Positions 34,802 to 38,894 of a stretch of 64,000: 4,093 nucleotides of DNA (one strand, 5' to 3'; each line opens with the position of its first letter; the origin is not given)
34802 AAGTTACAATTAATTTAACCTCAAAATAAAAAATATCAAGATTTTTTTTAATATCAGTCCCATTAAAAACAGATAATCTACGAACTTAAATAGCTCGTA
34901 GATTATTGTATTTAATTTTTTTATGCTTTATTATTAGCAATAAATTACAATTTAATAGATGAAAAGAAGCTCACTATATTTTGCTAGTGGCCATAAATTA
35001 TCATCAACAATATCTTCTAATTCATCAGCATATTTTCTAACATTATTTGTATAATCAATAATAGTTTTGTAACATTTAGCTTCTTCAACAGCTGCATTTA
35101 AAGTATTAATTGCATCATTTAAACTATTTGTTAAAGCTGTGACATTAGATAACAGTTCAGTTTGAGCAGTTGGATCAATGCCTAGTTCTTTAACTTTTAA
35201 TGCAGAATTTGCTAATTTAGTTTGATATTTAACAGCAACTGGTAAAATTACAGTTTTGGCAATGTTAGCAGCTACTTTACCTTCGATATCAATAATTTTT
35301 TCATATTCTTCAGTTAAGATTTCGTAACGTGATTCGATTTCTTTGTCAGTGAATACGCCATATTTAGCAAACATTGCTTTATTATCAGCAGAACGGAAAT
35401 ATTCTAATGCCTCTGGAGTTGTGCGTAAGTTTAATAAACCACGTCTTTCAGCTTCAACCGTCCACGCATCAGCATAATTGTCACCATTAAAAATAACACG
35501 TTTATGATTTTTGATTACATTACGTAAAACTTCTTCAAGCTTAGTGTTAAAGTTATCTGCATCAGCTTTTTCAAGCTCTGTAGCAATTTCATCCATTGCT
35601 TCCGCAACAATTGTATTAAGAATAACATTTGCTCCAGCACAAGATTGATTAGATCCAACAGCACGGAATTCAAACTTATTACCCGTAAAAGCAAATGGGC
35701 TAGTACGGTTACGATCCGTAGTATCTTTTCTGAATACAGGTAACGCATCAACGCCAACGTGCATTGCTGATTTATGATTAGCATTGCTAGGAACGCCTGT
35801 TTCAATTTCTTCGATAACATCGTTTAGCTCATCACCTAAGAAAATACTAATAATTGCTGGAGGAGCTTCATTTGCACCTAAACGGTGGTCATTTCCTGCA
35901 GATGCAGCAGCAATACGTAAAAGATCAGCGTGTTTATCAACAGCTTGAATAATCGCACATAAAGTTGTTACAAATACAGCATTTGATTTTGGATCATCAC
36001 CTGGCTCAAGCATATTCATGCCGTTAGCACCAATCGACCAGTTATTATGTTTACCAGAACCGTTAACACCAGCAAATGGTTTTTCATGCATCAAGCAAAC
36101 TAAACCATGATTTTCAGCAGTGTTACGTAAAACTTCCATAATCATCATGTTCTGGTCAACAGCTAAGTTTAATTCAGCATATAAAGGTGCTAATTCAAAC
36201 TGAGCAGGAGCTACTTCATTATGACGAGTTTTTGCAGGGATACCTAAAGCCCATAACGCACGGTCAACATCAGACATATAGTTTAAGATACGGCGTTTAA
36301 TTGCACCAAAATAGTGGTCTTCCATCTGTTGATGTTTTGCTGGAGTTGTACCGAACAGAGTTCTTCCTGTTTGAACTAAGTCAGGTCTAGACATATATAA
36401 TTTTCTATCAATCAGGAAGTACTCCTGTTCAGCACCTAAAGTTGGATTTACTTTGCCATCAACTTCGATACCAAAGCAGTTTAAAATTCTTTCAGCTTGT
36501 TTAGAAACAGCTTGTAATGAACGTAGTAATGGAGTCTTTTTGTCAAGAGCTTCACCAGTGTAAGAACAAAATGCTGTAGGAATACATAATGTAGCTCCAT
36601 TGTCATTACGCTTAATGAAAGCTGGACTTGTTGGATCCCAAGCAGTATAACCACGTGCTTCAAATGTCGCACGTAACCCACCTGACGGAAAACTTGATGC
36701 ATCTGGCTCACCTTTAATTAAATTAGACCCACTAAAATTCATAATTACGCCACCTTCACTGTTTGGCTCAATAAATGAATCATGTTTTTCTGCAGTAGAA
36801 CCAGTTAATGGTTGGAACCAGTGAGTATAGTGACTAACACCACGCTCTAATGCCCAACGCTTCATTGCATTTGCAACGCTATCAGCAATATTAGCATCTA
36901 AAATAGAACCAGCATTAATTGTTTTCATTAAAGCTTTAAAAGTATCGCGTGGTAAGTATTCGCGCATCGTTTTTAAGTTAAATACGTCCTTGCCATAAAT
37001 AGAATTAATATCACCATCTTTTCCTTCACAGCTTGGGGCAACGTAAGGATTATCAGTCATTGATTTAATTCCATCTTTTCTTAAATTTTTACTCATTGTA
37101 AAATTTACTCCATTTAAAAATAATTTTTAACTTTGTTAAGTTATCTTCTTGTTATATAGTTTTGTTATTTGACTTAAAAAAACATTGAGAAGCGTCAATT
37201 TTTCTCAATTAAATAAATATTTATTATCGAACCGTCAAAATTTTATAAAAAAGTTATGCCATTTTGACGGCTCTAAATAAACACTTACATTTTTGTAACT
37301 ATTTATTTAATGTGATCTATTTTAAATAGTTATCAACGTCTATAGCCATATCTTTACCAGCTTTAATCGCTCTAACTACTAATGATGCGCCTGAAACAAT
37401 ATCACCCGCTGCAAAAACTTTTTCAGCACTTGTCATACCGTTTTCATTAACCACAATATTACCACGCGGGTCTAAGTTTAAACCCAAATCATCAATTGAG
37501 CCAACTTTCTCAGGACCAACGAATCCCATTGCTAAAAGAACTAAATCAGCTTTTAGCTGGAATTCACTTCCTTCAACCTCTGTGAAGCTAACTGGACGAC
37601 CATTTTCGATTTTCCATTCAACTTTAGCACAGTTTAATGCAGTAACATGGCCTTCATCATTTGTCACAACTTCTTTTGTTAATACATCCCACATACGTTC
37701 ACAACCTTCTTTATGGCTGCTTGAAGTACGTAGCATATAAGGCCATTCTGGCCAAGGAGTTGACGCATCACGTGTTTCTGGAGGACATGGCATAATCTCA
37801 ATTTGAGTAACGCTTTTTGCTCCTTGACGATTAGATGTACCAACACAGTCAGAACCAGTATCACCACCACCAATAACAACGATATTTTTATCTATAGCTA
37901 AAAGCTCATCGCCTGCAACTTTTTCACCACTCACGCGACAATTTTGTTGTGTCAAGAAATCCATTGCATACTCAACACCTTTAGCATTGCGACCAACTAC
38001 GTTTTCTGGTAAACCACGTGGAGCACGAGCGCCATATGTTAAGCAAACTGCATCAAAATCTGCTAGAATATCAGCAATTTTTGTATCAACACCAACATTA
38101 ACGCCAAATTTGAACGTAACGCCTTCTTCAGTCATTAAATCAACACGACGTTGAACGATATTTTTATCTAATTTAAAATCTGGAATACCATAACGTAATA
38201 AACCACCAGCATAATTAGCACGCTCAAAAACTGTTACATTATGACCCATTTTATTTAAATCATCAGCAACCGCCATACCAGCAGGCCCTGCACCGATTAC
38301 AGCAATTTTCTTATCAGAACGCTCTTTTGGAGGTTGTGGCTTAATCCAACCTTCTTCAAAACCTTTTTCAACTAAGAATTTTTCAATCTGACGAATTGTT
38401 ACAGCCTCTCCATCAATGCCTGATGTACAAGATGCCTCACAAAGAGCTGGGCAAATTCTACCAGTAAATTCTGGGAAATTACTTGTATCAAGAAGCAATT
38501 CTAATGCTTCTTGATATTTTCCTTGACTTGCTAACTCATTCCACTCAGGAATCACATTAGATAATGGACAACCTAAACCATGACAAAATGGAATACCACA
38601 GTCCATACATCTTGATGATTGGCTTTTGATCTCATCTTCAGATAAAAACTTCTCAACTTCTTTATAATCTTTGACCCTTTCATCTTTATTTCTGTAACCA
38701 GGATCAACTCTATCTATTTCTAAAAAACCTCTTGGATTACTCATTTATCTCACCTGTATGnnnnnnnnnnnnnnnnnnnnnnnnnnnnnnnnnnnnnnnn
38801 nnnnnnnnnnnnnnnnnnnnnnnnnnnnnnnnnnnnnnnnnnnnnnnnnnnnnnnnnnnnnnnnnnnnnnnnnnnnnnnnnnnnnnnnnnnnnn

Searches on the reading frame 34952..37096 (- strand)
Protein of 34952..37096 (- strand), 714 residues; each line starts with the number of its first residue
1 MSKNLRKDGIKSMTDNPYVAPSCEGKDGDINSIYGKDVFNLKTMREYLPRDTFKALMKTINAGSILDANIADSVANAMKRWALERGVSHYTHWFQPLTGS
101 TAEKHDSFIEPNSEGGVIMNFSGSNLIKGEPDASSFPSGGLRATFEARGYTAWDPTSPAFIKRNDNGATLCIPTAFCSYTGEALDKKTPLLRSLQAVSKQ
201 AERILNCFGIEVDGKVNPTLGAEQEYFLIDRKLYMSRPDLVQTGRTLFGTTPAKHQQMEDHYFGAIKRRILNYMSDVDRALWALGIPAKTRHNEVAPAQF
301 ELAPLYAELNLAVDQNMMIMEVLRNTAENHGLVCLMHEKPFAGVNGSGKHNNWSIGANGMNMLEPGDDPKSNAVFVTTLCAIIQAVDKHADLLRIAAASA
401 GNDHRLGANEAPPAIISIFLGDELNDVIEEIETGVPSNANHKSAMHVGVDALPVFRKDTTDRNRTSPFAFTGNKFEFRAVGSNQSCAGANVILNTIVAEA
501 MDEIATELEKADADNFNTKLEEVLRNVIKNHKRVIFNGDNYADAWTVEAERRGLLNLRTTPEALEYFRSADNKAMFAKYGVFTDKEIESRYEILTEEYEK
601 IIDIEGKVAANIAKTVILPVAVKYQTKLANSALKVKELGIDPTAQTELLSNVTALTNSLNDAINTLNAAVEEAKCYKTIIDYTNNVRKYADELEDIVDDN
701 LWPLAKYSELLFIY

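Call 6: search_protein_families(library=pfam, proteins=[window:34952-37096:-])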
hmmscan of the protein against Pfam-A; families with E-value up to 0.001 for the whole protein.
window:34952-37096:- (714 aa): 3 families
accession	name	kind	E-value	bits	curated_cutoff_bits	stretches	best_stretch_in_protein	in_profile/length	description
PF12437.13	GSIII_N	-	9.7e-80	266.3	25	1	31-193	2-160/160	Glutamine synthetase type III N terminal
PF18318.6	Gln-synt_C-ter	-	1.8e-40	137.8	22.7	1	520-636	2-118/118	Glutamine synthetase C-terminal domain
PF00120.29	Gln-synt_C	-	1.5e-20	74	24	1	217-372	21-173/344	Glutamine synthetase, catalytic domain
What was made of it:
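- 34952..37096 (-): Type-III glutamine synthetase. It is a direct target of this activator family in at least 12 related loci. In this window it has no recognisable sigma-54 promoter. Pfam GSIII_N and Gln-synt_C-ter (call 6).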

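Call 7: search_protein_families(library=ncbifam, proteins=[window:34952-37096:-])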
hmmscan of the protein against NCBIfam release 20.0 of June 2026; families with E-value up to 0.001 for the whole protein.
window:34952-37096:- (714 aa): 4 families
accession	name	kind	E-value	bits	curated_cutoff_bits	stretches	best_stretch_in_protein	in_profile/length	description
TIGR00653.1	GlnA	equivalog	7.5e-15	54.6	429.15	1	217-405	120-316/462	type I glutamate--ammonia ligase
TIGR03105.1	gln_synth_III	equivalog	2.5e-11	42.7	469.6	1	219-395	116-281/435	type III glutamate--ammonia ligase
NF007006.0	PRK09469.1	equivalog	4.1e-08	32.2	845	1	283-404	202-320/469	glutamate--ammonia ligase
NF045547.1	GGputSyn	equivalog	1.2e-06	27.5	650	1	261-400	155-291/438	gamma-glutamylputrescine synthetase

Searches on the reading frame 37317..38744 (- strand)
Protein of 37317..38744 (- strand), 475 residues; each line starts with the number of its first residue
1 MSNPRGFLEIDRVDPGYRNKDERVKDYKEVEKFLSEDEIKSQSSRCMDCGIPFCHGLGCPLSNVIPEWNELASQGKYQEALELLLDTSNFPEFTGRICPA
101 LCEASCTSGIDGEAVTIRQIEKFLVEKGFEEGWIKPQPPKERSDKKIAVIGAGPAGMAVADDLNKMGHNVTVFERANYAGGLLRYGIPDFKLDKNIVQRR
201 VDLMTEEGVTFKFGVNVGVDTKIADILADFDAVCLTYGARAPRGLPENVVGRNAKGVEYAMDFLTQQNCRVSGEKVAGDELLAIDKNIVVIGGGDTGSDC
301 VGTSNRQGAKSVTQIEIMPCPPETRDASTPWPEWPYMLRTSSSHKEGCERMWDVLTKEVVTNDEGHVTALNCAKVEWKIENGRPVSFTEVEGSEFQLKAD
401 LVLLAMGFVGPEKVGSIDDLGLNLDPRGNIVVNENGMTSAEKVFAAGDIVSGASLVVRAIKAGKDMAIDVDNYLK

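Call 6: search_protein_families(library=pfam, proteins=[window:37317-38744:-])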
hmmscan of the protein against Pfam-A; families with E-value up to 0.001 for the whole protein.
window:37317-38744:- (475 aa): 10 families
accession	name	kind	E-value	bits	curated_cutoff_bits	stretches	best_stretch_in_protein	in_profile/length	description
PF07992.20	Pyr_redox_2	-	1.2e-27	97.6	26.1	1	146-463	2-291/291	Pyridine nucleotide-disulphide oxidoreductase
PF14691.11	Fer4_20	-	2.6e-24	85.7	25.8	1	23-132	1-112/113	Dihydroprymidine dehydrogenase domain II, 4Fe-4S cluster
PF00070.33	Pyr_redox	-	7.6e-12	46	22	1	146-217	1-63/82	Pyridine nucleotide-disulphide oxidoreductase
PF13450.12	NAD_binding_8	-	1.2e-07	32.3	21.9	1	149-184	1-36/68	NAD(P)-binding Rossmann-like domain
PF13738.12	Pyr_redox_3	-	1.5e-07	31.4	30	0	149-185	2-39/305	Pyridine nucleotide-disulphide oxidoreductase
PF03486.20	HI0933_like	-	6.1e-06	26.3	50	1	146-180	2-36/244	HI0933-like protein Rossmann domain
PF01266.30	DAO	-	7.6e-05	22.8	27.9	1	146-180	1-35/353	FAD dependent oxidoreductase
PF12831.13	FAD_oxidored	-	0.00033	20.5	27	0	147-184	2-39/416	FAD dependent oxidoreductase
PF01262.27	AlaDh_PNT_C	-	0.00051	20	23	0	146-175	30-59/214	Alanine dehydrogenase/PNT, C-terminal domain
PF02826.25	2-Hacid_dh_C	-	0.00071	19.4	25.1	0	133-177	23-69/178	D-isomer specific 2-hydroxyacid dehydrogenase, NAD binding domain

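Call 7: search_protein_families(library=ncbifam, proteins=[window:37317-38744:-])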
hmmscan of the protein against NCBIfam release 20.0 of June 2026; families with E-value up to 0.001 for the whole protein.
window:37317-38744:- (475 aa): 91 families (the best 25 are shown)
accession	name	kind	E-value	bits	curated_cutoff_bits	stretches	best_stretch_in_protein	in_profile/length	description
TIGR01317.1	GOGAT_sm_gam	subfamily_domain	4.1e-179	596.5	447.7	1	4-474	2-478/485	glutamate synthase small subunit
TIGR01318.1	gltD_gamma_fam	subfamily_domain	1.5e-98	330.4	482.95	1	7-474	3-465/467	glutamate synthase, small subunit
NF009410.0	PRK12771.1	subfamily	1.2e-90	304.8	516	2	58-475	53-446/566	NAD(P)-binding protein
NF009408.0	PRK12769.1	equivalog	1.4e-90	304.3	1003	1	12-474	193-651/659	formate-dependent uric acid utilization protein AegA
TIGR01316.1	gltA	equivalog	2.8e-82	276.9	471.75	1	21-474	3-449/449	NADPH-dependent glutamate synthase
NF009414.0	PRK12778.1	equivalog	7.8e-81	272.4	1103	1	12-475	296-750/752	bifunctional dihydroorotate dehydrogenase B NAD binding subunit/NADPH-dependent glutamate synthase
NF009451.0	PRK12809.1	equivalog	1.7e-72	244.6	1154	1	20-470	184-630/639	formate-dependent uric acid utilization protein YgfT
NF010590.0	PRK13984.1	equivalog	3.2e-63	213.8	946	1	7-475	153-607/611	putative oxidoreductase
NF009454.0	PRK12814.1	equivalog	1.9e-62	211.6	916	1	46-475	97-501/657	putative NADPH-dependent glutamate synthase small subunit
TIGR03315.1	Se_ygfK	equivalog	1e-60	205.2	835.3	1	32-469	426-834/1012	putative selenate reductase subunit YgfK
NF009413.0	PRK12775.1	equivalog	2.1e-59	201.3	1895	1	18-474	305-754/1006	putative trifunctional 2-polyprenylphenol hydroxylase/glutamate synthase subunit beta/ferritin domain-containing protein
NF009409.0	PRK12770.1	subfamily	4.7e-48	164.1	343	1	139-475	13-351/360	putative glutamate synthase subunit beta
NF009415.0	PRK12779.1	equivalog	1.9e-38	132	1519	1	58-469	213-621/944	putative bifunctional glutamate synthase subunit beta/2-polyprenylphenol hydroxylase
NF045663.1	diclust_near_Sec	equivalog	9.3e-35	119.9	530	1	37-241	3-201/759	pyridine nucleotide-disulfide oxidoreductase/dicluster-binding protein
TIGR01350.1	lipoamide_DH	equivalog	2e-16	59.7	408.8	1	366-467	225-326/461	dihydrolipoyl dehydrogenase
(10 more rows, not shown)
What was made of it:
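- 37317..38744 (-): gltD, glutamate synthase small subunit, 16 nt after gltB. TIGR01317, 596 bits (call 7).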
